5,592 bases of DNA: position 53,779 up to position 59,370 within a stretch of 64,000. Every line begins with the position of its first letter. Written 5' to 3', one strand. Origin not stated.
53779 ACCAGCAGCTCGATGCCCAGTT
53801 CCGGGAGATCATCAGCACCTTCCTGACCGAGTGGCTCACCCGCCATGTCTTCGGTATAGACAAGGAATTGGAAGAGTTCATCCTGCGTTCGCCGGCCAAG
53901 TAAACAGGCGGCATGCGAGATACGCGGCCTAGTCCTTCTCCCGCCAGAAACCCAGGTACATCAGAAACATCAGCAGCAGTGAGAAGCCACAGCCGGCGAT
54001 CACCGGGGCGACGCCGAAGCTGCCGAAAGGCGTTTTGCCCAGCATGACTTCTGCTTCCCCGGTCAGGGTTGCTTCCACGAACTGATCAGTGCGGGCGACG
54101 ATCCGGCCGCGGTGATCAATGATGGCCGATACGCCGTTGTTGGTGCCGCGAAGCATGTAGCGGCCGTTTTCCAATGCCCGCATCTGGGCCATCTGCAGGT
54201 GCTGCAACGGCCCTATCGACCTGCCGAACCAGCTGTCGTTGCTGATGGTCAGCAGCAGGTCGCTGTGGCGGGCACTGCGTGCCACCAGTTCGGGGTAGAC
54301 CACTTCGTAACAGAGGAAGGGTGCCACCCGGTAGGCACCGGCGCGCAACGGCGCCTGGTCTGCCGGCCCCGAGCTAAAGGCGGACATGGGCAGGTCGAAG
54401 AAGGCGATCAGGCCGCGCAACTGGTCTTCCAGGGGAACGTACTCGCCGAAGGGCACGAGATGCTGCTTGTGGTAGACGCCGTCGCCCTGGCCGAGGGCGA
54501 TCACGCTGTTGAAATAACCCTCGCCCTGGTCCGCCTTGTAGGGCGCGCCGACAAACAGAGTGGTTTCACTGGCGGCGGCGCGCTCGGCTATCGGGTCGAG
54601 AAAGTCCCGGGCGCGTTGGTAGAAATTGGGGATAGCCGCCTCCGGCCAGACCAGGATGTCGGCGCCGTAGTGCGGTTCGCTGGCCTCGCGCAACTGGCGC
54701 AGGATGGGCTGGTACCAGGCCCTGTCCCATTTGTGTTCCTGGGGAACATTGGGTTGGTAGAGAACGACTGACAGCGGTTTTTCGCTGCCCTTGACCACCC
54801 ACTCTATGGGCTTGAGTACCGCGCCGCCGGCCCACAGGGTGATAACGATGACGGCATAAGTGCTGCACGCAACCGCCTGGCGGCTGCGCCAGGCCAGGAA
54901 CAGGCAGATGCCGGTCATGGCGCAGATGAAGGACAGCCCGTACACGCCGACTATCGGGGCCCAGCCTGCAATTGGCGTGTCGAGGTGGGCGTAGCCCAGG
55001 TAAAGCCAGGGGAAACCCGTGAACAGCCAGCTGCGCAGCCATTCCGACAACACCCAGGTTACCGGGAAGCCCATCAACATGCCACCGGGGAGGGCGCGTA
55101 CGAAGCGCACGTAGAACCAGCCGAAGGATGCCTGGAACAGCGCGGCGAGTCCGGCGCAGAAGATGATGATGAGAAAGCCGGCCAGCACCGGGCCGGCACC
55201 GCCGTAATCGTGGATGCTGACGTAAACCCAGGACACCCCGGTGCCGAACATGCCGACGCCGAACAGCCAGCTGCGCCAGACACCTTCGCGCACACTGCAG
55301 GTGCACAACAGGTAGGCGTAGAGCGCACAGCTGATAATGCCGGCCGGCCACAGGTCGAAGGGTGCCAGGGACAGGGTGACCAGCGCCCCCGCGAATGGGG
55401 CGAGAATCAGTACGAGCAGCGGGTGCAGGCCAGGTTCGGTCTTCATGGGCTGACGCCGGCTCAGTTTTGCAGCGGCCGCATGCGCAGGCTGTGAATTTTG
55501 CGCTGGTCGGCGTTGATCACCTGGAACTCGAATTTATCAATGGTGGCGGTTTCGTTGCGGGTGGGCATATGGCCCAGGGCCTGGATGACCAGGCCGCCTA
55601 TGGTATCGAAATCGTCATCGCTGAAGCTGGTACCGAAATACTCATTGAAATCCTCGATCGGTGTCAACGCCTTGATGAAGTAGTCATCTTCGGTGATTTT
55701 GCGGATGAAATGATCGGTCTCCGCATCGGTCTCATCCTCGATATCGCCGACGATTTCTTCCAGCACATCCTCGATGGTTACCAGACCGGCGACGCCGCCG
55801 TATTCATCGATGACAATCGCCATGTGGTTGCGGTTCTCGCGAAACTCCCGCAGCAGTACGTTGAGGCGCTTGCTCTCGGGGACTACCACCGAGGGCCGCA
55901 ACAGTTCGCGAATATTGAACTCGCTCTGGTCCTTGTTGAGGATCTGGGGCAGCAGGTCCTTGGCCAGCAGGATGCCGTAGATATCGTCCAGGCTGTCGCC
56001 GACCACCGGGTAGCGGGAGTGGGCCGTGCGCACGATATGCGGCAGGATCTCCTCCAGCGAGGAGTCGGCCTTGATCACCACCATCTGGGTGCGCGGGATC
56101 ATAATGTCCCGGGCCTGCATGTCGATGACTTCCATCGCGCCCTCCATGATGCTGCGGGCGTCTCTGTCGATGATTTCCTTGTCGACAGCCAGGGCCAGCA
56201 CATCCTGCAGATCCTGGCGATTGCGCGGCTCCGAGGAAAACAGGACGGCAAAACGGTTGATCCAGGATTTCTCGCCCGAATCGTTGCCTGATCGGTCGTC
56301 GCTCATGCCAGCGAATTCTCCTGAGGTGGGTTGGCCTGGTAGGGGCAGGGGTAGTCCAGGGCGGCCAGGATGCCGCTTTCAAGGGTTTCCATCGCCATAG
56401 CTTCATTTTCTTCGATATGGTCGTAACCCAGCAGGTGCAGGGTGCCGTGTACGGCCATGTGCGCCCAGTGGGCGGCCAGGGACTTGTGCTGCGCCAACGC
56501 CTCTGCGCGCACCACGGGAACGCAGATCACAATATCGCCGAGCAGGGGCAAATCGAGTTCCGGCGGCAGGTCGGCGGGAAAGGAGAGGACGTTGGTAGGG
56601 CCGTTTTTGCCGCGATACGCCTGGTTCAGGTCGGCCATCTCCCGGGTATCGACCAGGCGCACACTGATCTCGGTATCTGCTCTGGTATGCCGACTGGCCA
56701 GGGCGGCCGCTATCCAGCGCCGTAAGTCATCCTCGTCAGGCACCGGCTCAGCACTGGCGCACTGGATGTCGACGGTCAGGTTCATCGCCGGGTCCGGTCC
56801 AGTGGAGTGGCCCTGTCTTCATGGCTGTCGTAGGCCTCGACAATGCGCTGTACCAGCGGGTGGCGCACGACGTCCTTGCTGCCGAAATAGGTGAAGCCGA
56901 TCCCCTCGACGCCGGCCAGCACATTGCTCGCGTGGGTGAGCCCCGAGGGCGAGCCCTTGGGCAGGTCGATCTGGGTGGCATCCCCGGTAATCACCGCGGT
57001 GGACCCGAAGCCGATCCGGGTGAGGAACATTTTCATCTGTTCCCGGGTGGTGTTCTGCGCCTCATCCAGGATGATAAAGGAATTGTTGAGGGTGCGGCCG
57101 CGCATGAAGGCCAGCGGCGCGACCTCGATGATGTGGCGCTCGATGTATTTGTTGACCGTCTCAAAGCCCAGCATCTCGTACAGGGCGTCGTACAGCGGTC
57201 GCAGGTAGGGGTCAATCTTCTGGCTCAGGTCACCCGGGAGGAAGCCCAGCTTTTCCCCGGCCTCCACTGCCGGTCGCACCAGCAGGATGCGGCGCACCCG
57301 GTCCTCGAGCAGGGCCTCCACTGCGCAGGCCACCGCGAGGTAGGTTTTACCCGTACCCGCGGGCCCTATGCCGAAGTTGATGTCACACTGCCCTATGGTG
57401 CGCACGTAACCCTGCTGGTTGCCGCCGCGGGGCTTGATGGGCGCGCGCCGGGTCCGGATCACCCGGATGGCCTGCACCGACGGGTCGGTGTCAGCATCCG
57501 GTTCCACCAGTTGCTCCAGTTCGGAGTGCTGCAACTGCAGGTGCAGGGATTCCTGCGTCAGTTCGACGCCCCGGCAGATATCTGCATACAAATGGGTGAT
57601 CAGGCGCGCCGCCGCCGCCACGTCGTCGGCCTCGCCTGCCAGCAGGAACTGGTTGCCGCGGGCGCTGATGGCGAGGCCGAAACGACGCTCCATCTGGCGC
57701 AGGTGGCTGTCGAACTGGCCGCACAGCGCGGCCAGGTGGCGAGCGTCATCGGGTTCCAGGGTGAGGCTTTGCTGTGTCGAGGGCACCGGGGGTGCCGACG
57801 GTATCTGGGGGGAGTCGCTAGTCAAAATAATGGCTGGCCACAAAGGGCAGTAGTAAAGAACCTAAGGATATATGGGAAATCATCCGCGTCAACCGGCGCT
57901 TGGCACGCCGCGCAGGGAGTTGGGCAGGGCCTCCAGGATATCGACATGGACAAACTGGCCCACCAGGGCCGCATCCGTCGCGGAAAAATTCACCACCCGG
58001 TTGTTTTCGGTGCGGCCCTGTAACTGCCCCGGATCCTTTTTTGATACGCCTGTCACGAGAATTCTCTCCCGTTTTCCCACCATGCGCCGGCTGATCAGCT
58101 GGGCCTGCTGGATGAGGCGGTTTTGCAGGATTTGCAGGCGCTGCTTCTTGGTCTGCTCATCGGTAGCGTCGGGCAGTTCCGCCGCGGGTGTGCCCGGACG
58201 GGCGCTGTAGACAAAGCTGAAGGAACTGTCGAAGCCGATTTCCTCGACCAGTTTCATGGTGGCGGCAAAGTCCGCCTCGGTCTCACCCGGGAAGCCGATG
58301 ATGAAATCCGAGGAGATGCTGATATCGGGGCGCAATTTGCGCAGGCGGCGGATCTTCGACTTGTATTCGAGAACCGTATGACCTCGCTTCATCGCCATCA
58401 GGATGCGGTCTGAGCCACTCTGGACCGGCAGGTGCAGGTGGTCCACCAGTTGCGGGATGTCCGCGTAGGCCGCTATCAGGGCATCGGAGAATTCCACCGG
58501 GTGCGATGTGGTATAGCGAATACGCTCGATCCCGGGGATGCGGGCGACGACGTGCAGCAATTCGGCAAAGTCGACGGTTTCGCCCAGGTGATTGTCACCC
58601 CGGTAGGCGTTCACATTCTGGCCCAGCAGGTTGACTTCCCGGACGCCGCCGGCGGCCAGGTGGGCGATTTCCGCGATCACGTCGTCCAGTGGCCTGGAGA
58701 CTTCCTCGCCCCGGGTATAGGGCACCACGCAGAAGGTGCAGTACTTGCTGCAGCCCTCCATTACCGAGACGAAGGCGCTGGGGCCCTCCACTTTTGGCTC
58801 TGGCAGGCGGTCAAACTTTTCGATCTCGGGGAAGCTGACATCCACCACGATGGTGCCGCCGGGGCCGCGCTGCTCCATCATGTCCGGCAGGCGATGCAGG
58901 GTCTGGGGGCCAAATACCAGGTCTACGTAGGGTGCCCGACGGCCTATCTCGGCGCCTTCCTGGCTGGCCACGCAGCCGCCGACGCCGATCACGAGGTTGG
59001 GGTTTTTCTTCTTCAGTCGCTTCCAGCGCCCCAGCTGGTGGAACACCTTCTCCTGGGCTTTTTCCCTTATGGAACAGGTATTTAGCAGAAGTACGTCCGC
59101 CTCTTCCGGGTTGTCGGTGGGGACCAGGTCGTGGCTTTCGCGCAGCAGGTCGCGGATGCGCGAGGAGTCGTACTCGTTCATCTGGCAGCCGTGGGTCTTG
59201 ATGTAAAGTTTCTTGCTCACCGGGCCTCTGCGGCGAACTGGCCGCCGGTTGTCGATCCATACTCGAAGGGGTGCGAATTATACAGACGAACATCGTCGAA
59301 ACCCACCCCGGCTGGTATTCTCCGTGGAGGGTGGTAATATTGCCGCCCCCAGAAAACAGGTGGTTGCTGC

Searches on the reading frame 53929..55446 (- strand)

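Call 81: search_protein_families(library=ncbifam, max_evalue=1e-10, proteins=[window:53929-55446:-])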
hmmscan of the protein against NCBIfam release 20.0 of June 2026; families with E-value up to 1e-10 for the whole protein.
window:53929-55446:- (505 aa): 2 families
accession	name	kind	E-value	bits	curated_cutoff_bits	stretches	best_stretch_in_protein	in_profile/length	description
TIGR00546.1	lnt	equivalog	1.5e-94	317.4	132.9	1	62-449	1-395/395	apolipoprotein N-acyltransferase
NF008934.0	PRK12291.1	equivalog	9e-19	68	427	1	135-445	113-411/419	apolipoprotein N-acyltransferase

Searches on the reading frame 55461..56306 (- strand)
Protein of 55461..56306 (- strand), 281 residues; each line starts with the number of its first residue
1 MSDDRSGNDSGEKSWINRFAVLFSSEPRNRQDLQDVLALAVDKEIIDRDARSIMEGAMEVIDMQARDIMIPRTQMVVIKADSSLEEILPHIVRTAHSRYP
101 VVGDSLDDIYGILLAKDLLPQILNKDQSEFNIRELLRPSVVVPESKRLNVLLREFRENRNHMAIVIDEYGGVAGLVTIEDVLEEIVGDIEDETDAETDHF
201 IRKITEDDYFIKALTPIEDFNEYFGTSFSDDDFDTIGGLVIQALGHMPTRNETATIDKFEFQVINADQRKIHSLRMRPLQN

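Call 81: search_protein_families(library=ncbifam, max_evalue=1e-10, proteins=[window:55461-56306:-])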
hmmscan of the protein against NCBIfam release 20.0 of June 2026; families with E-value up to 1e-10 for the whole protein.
window:55461-56306:- (281 aa): 4 families
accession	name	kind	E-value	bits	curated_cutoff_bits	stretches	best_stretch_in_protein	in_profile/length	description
NF011675.0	PRK15094.1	equivalog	5.2e-94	314.8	379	1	1-276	1-279/292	CNNM family magnesium/cobalt transport protein CorC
TIGR03520.1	GldE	subfamily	1.5e-59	202.2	376.05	1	32-276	161-405/408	gliding motility-associated protein GldE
NF052568.1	PolamExpPaeASal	equivalog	8.1e-35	120.5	500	1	34-274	181-420/424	polyamine export protein PaeA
NF008604.1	PRK11573.1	equivalog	8.3e-35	120.5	475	1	51-280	190-420/428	hypothetical protein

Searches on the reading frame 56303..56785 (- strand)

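Call 81: search_protein_families(library=ncbifam, max_evalue=1e-10, proteins=[window:56303-56785:-])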
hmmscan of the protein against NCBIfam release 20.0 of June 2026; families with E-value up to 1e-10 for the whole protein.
window:56303-56785:- (160 aa): 2 families
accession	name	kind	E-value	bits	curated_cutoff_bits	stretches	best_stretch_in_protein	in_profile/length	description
TIGR00043.2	TIGR00043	equivalog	1.4e-44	151.3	45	1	15-145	9-144/146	rRNA maturation RNase YbeY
NF010570.0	PRK13963.1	equivalog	7.1e-42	143.5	274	1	6-150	123-261/261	rRNA maturation RNase YbeY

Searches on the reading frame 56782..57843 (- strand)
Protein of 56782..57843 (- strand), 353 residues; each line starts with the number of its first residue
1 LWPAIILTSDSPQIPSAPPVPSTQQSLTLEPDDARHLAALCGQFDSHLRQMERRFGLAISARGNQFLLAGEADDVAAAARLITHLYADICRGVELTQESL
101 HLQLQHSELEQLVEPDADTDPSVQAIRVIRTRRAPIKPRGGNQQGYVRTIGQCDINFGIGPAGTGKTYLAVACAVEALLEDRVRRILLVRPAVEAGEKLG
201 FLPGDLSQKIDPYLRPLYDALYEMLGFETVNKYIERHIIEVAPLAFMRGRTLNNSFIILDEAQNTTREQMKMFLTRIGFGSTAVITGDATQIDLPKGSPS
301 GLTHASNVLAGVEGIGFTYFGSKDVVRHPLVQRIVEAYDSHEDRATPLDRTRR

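Call 81: search_protein_families(library=ncbifam, max_evalue=1e-10, proteins=[window:56782-57843:-])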
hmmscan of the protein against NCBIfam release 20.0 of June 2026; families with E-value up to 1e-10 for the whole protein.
window:56782-57843:- (353 aa): 2 families
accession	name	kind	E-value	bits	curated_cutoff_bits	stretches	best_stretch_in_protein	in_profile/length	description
NF007827.1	PRK10536.1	equivalog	2.9e-60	203.8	380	1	122-338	33-253/253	phosphate starvation-inducible protein PhoH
NF053827.1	RNA5-3helPhoH2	equivalog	3.8e-30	105.3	680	1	160-305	244-392/427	RNA 5'-3' helicase PhoH2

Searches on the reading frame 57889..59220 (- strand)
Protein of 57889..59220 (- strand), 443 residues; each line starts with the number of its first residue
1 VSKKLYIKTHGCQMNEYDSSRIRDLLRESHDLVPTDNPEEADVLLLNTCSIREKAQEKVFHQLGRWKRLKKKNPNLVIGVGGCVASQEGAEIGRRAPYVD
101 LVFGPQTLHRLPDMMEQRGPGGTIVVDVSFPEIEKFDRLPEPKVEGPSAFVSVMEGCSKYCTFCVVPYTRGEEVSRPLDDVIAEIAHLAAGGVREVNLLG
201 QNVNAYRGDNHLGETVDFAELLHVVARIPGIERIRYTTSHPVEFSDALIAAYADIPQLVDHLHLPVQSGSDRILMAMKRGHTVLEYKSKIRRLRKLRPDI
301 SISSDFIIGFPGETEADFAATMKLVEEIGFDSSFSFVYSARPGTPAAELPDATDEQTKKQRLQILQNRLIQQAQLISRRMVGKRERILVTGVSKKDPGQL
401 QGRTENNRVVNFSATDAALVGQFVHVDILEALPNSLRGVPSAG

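Call 81: search_protein_families(library=ncbifam, max_evalue=1e-10, proteins=[window:57889-59220:-])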
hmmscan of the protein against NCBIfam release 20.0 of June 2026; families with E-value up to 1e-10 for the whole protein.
window:57889-59220:- (443 aa): 9 families
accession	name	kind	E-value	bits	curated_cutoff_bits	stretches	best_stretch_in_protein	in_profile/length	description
TIGR01574.1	miaB-methiolase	equivalog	3.9e-177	589.7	355.3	1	4-438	1-434/437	tRNA (N6-isopentenyl adenosine(37)-C2)-methylthiotransferase MiaB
TIGR00089.1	TIGR00089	subfamily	1.4e-143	478.8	251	1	4-438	1-429/429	MiaB/RimO family radical SAM methylthiotransferase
NF010916.0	PRK14336.1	equivalog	4.6e-98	328.7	606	1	4-438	3-410/418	tRNA (N6-isopentenyl adenosine(37)-C2)-methylthiotransferase MiaB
TIGR01579.1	MiaB-like-C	equivalog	2.7e-87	293.8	357.05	1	7-428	1-416/416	tRNA (N(6)-L-threonylcarbamoyladenosine(37)-C(2))-methylthiotransferase MtaB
TIGR01125.1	TIGR01125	equivalog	3e-71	240.7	356.95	1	5-406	2-394/432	30S ribosomal protein S12 methylthiotransferase RimO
TIGR01578.1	MiaB-like-B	hypoth_equivalog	2.5e-69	234.1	314.7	1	4-435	1-415/421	tRNA (N(6)-L-threonylcarbamoyladenosine(37)-C(2))-methylthiotransferase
TIGR04014.1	B12_SAM_MJ_0865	equivalog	6.2e-30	104.3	360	1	140-358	152-363/434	methyl-coenzyme M reductase glutamine C-methyltransferase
TIGR04013.1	B12_SAM_MJ_1487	hypoth_equivalog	4e-21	75.3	251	1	37-363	40-370/382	TIGR04013 family B12-binding domain/radical SAM domain-containing protein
TIGR04479.1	bcpD_PhpK_rSAM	subfamily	6.5e-14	51.2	600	0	264-330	347-411/504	PhpK family radical SAM P-methyltransferase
